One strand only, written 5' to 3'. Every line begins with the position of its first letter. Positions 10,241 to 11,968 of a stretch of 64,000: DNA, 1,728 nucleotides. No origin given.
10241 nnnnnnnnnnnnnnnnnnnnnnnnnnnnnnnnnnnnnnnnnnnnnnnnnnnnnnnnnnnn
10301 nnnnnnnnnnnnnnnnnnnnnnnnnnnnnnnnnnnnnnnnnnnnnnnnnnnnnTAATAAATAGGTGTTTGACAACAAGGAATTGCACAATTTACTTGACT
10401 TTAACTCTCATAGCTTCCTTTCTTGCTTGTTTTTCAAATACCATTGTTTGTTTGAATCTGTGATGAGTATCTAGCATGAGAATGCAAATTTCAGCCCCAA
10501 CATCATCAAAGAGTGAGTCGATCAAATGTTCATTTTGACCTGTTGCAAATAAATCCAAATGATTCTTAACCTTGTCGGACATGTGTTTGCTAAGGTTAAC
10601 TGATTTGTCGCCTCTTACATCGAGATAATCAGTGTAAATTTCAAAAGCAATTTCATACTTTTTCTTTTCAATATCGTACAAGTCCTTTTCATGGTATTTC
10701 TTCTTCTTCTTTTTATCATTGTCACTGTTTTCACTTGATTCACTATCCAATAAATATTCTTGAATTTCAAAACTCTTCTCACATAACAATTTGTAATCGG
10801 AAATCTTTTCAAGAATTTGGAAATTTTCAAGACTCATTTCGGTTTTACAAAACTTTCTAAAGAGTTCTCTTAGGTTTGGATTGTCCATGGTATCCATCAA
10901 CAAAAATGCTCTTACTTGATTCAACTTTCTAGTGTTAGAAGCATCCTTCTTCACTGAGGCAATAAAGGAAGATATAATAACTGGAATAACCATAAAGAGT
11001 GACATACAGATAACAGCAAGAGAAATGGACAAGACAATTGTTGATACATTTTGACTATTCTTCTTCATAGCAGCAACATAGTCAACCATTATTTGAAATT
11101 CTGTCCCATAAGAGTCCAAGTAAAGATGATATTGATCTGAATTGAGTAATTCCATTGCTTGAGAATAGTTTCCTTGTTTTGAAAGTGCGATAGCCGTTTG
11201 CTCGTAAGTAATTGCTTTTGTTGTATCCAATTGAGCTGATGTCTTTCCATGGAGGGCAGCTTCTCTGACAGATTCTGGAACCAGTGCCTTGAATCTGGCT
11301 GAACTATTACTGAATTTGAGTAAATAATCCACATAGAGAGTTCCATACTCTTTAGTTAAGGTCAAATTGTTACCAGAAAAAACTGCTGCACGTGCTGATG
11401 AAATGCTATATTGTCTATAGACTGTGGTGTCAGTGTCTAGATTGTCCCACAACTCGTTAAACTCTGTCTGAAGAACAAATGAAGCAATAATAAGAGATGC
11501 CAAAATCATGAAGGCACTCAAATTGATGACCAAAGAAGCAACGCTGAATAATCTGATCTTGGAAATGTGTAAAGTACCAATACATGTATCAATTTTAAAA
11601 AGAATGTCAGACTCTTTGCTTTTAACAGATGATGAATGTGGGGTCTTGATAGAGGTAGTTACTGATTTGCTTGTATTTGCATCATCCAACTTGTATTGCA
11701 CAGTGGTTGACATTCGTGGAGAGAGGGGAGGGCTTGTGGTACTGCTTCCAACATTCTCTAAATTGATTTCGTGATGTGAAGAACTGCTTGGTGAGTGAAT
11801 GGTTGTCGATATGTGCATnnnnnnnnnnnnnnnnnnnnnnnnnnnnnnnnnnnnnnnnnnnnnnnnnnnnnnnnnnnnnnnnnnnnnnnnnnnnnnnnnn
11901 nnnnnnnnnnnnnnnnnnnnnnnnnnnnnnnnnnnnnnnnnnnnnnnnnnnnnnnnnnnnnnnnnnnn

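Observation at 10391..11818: Receptor-like RGS protein that shares part of the cyclases' extracellular sensor module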

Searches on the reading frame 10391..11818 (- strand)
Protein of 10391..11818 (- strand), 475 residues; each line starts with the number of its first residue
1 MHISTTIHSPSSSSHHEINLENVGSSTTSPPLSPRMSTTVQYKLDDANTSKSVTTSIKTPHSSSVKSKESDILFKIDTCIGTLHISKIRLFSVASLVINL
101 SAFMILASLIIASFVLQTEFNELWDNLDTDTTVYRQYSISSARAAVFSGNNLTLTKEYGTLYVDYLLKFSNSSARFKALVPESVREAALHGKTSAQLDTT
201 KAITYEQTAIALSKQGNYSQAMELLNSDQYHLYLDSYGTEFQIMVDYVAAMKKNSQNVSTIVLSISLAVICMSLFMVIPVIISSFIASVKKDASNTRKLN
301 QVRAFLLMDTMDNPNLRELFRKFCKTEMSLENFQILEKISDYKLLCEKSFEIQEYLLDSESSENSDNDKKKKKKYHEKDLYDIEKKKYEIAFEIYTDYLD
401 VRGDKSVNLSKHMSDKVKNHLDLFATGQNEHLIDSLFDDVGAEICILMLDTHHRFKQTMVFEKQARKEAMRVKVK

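Call 4: search_protein_families(library=pfam, proteins=[window:10391-11818:-], max_evalue=1)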
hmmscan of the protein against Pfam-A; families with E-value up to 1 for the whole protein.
window:10391-11818:- (475 aa): 2 families
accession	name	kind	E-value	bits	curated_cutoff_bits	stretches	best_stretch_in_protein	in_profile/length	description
PF00615.24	RGS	-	1.7e-09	38.5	23.9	1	310-463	5-116/117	Regulator of G protein signaling domain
PF10912.14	Glam1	-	0.0055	17.2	22.3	1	251-295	51-94/146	Glia associated membrane protein glam-1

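Call 11: list_cluster_members(proteins=[window:10391-11818:-, window:10391-11899:-, window:5066-6205:-, window:14528-15757:-, window:12143-14272:-, window:28600-29970:-, window:31456-33912:+, window:55216-57114:+, window:53563-54834:-, window:38159-39712:+])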
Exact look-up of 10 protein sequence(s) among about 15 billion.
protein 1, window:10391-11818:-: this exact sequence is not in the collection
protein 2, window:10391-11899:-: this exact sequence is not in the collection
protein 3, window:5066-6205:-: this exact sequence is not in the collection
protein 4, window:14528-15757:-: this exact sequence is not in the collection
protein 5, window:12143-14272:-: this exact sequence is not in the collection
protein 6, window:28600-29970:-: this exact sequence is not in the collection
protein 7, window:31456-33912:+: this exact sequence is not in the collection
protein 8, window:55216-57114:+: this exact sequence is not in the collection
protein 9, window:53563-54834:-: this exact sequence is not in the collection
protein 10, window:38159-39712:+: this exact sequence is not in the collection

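Call 16: search_solved_structures(query=window:10391-11818:-, max_evalue=10, show_alignments=1)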
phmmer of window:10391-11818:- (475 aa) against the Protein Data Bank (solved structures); distinct sequences matched with E-value up to 10: 5.
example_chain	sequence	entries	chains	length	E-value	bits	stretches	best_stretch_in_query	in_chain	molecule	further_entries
9gzg_A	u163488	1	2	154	0.021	17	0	189-225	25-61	Engineered CTPR protein with glutamic acids for conductivity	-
7qfi_A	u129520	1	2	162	0.18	14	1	4-67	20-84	SlpX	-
6am3_X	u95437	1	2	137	1.2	11.3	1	311-395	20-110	Regulator of G-protein signaling 17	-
8jc8_3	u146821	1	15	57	1.8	10.7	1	93-128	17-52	LH1 alpha polypeptide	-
3wmm_A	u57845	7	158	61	1.8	10.7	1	93-129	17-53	LH1 alpha polypeptide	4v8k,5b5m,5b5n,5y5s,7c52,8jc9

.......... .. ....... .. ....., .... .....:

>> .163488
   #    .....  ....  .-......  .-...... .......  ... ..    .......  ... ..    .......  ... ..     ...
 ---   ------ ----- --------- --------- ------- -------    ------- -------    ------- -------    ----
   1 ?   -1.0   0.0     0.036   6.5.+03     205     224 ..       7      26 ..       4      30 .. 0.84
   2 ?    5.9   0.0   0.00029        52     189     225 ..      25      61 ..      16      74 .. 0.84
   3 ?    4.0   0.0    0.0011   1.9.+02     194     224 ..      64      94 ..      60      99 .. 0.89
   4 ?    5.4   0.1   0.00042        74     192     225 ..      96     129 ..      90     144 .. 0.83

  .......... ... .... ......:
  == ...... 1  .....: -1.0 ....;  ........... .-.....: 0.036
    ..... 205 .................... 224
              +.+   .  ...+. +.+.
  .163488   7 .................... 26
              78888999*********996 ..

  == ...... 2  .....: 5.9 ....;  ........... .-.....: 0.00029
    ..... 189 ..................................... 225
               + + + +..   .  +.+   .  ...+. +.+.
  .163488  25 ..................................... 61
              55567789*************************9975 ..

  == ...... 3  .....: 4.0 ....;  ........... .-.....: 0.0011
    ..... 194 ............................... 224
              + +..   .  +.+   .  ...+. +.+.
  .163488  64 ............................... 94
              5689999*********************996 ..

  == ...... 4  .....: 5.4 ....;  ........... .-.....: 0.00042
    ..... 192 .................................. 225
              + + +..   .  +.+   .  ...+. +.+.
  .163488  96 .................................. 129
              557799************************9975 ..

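Call 57: predict_structure(alignment_id=A3)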
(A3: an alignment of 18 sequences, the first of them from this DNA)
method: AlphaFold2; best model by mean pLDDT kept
length: 397 residues; sequences in the alignment: 18
mean_pLDDT: 83.0   pTM: 0.46
mean pLDDT of the five models: 83.0, 80.2, 78.9, 78.8, 77.0
residues with pLDDT >= 90: 83; 70-90: 284; 50-70: 18; < 50: 12
segments of 3 or more residues with pLDDT < 50: 286-295
pLDDT, mean of each block of 10 residues (from residue 1): 56 77 83 84 77 79 94 90 95 87 83 78 91 93 93 89 82 85 83 82 78 76 77 83 89 87 90 85 55 56 88 92 86 84 88 83 87 87 88 83
secondary structure, 60 per line:
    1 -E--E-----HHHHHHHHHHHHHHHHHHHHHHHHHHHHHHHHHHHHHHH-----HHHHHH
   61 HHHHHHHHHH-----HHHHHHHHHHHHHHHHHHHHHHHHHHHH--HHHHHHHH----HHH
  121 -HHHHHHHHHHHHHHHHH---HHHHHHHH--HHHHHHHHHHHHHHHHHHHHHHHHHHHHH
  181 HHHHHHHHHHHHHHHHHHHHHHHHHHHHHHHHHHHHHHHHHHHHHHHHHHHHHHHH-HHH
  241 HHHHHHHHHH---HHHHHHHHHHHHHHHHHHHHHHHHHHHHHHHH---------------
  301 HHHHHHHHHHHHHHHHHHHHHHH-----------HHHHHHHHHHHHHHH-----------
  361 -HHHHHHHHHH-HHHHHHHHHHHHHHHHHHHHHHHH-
elements in order: H11-49 H55-70 H76-103 H106-113 H122-138 H142-149 H152-236 H238-250 H254-285 H301-323 H335-349 H362-371 H373-396

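Call 58: search_solved_structures(query=A3, max_evalue=0.01, show_alignments=3)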
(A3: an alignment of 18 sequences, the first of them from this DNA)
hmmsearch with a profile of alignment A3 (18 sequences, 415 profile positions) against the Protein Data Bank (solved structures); distinct sequences matched with E-value up to 0.01: 0.

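Call 62: search_protein_families(library=pfam, alignment_id=A3, max_evalue=1)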
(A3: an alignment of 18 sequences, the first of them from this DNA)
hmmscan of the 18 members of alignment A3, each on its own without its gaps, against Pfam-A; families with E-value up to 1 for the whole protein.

A. member 1, seq(397 aa): 2 families
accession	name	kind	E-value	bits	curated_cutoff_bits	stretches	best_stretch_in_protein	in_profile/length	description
PF00615.24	RGS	-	6.4e-10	39.9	23.9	1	234-387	5-116/117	Regulator of G protein signaling domain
PF10912.14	Glam1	-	0.0042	17.6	22.3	1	175-221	51-95/146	Glia associated membrane protein glam-1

B. families by the number of members that match (of 18 scanned): 32 families (the first 25 are shown)
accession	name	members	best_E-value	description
PF00615.24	RGS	17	3.1e-10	Regulator of G protein signaling domain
PF13233.12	Complex1_LYR_2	4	0.01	Complex1_LYR-like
PF13273.12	DUF4064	2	0.0022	Protein of unknown function (DUF4064)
PF10912.14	Glam1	2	0.0026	Glia associated membrane protein glam-1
PF00335.26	Tetraspanin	2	0.13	Tetraspanin family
PF03579.19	SHP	2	0.45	Small hydrophobic protein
PF21080.2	Methyltrans_Mon_1st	1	0.0078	Virus-capping methyltransferase, connector domain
PF11857.13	DUF3377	1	0.012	Domain of unknown function (DUF3377)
PF15102.11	TMEM154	1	0.013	TMEM154 protein family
PF23113.1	MARCHF6_C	1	0.014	E3 ubiquitin-protein ligase MARCHF6-like, C-terminal domain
PF07655.18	Secretin_N_2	1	0.015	Secretin N-terminal domain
PF12869.13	tRNA_anti-like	1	0.017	tRNA_anti-like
PF15128.11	T_cell_tran_alt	1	0.018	T-cell leukemia translocation-altered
PF02219.23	MTHFR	1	0.022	Methylenetetrahydrofolate reductase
PF03824.22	NicO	1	0.032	High-affinity nickel-transport protein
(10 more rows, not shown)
